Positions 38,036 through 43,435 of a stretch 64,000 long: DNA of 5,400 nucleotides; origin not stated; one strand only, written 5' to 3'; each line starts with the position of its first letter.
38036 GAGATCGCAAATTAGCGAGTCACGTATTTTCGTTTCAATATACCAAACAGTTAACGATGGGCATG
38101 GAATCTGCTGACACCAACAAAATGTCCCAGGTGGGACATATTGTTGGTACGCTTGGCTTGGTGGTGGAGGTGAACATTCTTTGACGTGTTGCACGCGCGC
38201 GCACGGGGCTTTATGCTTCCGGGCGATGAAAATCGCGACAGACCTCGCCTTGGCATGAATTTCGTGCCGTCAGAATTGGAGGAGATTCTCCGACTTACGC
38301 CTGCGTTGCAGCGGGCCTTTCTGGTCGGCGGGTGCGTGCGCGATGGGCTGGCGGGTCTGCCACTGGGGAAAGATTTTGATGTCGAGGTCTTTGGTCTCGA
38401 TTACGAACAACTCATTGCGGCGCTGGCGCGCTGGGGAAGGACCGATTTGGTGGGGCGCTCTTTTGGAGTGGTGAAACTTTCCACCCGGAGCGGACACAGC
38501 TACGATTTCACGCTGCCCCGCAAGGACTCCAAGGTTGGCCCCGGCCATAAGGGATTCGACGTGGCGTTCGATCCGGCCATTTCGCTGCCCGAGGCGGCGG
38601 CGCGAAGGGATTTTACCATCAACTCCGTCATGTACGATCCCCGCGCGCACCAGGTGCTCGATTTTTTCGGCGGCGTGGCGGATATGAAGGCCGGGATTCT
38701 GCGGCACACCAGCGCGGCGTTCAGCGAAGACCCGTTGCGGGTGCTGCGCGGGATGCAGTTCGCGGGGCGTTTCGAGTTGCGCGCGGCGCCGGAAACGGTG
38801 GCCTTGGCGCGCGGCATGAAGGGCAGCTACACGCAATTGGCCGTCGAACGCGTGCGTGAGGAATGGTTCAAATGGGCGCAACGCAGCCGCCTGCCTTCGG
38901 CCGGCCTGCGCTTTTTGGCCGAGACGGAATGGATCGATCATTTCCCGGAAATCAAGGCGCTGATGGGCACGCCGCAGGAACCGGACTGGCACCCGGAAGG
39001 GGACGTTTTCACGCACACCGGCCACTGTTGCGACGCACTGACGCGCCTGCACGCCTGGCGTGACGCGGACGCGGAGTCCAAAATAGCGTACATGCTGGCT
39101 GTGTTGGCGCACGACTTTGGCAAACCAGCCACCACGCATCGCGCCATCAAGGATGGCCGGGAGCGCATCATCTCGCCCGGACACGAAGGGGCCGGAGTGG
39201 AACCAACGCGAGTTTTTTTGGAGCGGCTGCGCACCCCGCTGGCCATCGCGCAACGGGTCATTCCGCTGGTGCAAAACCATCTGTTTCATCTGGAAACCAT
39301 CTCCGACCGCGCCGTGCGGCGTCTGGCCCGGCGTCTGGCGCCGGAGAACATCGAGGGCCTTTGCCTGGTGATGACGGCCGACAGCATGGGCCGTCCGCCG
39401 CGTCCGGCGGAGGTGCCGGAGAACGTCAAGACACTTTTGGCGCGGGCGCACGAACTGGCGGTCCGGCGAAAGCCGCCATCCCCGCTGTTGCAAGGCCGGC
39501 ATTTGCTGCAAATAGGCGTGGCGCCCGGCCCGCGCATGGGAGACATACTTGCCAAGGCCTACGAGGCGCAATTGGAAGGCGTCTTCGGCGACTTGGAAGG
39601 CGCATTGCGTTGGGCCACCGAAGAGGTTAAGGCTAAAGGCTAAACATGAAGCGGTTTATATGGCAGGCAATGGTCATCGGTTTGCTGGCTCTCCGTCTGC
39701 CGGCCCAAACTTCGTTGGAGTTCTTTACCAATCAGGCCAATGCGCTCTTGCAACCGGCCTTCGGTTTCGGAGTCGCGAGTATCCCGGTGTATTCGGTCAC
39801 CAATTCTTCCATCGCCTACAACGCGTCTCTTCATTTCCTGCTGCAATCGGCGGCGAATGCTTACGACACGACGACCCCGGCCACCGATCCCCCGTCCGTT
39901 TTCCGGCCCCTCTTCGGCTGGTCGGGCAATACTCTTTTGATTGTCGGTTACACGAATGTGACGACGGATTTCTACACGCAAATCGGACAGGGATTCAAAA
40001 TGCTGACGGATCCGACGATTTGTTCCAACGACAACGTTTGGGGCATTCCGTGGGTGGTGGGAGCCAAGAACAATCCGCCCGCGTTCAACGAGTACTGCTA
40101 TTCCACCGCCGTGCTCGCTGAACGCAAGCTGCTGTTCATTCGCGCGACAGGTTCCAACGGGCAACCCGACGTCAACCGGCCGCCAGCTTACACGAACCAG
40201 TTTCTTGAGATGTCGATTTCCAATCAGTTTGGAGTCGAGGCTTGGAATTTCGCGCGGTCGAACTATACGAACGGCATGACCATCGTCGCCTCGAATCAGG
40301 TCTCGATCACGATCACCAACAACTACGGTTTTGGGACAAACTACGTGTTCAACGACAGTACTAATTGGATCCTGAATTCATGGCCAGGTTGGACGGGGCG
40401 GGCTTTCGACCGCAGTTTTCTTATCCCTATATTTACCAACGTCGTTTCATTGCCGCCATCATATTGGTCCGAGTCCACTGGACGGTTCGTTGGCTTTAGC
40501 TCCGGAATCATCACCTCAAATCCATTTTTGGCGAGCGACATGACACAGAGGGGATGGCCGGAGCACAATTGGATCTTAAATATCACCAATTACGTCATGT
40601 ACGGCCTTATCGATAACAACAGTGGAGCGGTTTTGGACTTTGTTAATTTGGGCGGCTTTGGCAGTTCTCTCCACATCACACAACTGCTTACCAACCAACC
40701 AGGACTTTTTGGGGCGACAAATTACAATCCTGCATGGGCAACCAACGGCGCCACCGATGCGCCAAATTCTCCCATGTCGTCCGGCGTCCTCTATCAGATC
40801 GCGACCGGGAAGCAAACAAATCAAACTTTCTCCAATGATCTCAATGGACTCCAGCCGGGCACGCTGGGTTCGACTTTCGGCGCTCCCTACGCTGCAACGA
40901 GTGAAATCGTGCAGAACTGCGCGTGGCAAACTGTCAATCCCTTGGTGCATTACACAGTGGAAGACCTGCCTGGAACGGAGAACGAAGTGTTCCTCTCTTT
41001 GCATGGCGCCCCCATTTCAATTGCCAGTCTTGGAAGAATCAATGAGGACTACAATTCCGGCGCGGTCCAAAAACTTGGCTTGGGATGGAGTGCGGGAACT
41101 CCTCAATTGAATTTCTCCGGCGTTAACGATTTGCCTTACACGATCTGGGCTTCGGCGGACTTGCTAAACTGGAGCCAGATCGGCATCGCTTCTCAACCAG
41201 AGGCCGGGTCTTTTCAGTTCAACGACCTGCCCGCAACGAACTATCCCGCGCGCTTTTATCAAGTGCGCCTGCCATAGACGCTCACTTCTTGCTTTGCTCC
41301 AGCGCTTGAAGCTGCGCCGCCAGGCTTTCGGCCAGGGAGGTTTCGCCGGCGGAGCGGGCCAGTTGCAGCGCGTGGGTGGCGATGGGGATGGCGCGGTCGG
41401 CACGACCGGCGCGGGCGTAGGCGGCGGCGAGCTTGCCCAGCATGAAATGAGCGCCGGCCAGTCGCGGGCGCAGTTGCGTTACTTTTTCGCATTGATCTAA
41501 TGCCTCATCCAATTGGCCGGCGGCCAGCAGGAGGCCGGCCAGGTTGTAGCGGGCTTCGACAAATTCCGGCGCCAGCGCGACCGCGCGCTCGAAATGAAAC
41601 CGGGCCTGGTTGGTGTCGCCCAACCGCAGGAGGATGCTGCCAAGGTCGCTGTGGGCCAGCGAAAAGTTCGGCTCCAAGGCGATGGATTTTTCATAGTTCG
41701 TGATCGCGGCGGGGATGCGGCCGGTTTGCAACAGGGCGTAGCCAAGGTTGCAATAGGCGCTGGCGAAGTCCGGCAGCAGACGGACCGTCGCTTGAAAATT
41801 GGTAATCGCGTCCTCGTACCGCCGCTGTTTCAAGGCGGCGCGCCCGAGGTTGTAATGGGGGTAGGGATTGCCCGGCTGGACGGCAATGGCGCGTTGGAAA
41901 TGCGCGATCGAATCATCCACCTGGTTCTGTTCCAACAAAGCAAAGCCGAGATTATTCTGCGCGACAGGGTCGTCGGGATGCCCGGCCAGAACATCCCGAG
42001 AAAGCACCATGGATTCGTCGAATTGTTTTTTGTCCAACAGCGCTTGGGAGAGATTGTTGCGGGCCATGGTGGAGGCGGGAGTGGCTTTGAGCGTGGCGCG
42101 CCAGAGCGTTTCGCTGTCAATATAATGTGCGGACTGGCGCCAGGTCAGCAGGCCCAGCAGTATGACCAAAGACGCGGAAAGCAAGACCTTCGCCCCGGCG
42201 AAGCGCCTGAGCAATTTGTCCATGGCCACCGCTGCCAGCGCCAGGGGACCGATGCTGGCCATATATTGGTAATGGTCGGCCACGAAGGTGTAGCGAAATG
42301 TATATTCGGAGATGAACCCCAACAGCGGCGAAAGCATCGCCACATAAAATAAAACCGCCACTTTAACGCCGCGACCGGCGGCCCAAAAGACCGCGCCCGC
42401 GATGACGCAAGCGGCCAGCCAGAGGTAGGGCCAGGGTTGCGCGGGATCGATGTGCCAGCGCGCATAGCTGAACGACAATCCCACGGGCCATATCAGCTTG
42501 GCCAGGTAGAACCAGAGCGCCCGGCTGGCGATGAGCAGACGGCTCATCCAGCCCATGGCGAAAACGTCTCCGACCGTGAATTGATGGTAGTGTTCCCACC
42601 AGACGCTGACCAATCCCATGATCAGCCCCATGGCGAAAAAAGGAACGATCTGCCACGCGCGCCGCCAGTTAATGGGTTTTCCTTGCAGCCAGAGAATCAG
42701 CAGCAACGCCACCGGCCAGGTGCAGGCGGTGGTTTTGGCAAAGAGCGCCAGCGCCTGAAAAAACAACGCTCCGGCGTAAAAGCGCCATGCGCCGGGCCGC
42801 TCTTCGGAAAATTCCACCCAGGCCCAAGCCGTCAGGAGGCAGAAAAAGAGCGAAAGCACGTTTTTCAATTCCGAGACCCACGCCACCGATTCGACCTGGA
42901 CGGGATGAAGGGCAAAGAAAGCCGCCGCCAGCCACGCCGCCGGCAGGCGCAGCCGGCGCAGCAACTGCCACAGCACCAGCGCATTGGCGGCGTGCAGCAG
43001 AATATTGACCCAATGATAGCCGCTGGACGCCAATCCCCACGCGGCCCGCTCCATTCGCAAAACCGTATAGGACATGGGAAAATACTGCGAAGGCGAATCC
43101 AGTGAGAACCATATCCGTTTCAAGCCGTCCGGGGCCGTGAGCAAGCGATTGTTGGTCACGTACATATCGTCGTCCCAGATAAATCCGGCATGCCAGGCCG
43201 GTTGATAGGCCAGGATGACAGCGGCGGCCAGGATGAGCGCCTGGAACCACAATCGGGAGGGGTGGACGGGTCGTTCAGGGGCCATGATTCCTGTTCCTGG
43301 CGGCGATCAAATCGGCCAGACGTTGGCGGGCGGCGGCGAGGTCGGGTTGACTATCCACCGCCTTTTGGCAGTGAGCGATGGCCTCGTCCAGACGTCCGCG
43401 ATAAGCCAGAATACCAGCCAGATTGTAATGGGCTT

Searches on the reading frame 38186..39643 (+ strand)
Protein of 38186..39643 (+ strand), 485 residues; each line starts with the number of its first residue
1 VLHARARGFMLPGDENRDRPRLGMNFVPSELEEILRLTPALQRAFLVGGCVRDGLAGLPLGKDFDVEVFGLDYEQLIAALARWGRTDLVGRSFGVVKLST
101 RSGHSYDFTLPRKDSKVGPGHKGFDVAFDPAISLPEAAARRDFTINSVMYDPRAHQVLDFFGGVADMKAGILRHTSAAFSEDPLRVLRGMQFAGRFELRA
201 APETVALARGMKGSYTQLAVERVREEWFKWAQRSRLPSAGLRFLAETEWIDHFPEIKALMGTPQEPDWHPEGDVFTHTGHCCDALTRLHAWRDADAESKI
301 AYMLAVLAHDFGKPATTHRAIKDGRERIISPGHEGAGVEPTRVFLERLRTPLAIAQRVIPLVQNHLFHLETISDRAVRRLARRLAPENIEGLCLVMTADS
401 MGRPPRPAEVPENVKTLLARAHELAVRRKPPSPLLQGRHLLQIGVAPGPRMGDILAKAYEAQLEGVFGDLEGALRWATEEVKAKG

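Call 83: search_protein_families(library=pfam, proteins=[window:38186-39643:+], max_evalue=0.0001)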
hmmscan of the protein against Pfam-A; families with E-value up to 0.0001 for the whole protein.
window:38186-39643:+ (485 aa): 2 families
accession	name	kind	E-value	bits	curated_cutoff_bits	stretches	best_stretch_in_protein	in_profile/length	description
PF01743.26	PolyA_pol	-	5.1e-18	66.1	23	1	44-173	1-126/126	Poly A polymerase head domain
PF01966.28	HD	-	7e-05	23.5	22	0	280-399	4-111/116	HD domain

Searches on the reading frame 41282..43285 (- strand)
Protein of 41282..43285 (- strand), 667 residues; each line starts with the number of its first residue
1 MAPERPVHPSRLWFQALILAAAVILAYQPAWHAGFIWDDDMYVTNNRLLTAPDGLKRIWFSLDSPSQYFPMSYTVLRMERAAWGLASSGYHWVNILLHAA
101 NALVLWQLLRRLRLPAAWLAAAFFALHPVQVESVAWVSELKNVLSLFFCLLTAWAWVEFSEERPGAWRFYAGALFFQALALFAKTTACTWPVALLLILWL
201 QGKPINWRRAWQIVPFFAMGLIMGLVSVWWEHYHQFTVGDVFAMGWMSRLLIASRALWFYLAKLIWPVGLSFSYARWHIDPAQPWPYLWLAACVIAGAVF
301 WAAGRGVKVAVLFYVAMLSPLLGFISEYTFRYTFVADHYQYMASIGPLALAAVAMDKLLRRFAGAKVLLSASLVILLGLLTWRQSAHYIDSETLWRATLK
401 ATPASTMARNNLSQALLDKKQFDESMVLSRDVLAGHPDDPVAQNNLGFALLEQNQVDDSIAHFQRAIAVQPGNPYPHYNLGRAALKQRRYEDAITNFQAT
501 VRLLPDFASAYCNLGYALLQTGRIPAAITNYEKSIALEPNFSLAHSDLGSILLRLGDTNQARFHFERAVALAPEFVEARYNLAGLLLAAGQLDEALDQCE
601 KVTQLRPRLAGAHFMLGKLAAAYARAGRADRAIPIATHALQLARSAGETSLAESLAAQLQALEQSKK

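Call 83: search_protein_families(library=pfam, proteins=[window:41282-43285:-], max_evalue=0.0001)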
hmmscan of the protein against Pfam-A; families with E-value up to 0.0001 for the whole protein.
window:41282-43285:- (667 aa): 17 families
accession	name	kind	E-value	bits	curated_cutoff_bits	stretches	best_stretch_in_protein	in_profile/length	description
PF07719.23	TPR_2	-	2.8e-36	121.1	27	3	543-574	2-33/34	Tetratricopeptide repeat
PF00515.34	TPR_1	-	3.9e-35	118.7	27.8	2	508-541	1-34/34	Tetratricopeptide repeat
PF13414.12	TPR_11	-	7e-35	118.9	26.8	3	515-556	1-42/42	TPR repeat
PF13431.12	TPR_17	-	1.7e-33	112.5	24.4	2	463-494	2-33/34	Tetratricopeptide repeat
PF14559.12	TPR_19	-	7e-27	94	25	3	552-604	1-53/68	Tetratricopeptide repeat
PF13432.12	TPR_16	-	1.2e-26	93.2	32.7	2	478-534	1-57/65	Tetratricopeptide repeat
PF13181.12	TPR_8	-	9e-26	88.2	25.7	1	508-540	1-33/34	Tetratricopeptide repeat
PF13424.12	TPR_12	-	1e-22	80.5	30.1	4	507-573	2-76/77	Tetratricopeptide repeat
PF13374.12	TPR_10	-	7.1e-19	67.6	27.5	0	442-469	4-31/42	Tetratricopeptide repeat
PF13428.12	TPR_14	-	3.9e-16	58.4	23.5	0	547-583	6-42/44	Tetratricopeptide repeat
PF13176.12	TPR_7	-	1.6e-11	43.7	27.9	0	616-646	2-32/36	Tetratricopeptide repeat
PF13174.12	TPR_6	-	1.3e-10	41.6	26.3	0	478-503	4-29/33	Tetratricopeptide repeat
PF24575.1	TPR_Slam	-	7.5e-10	39.6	35.2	0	555-598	60-103/104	Surface lipoprotein assembly modifier, N-terminal TPR repeats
PF12895.13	ANAPC3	-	1.3e-09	38.7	27.2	0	557-620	4-66/82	Anaphase-promoting complex, cyclosome, subunit 3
PF13371.12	TPR_9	-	3.5e-08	33.8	35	0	516-574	3-61/73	Tetratricopeptide repeat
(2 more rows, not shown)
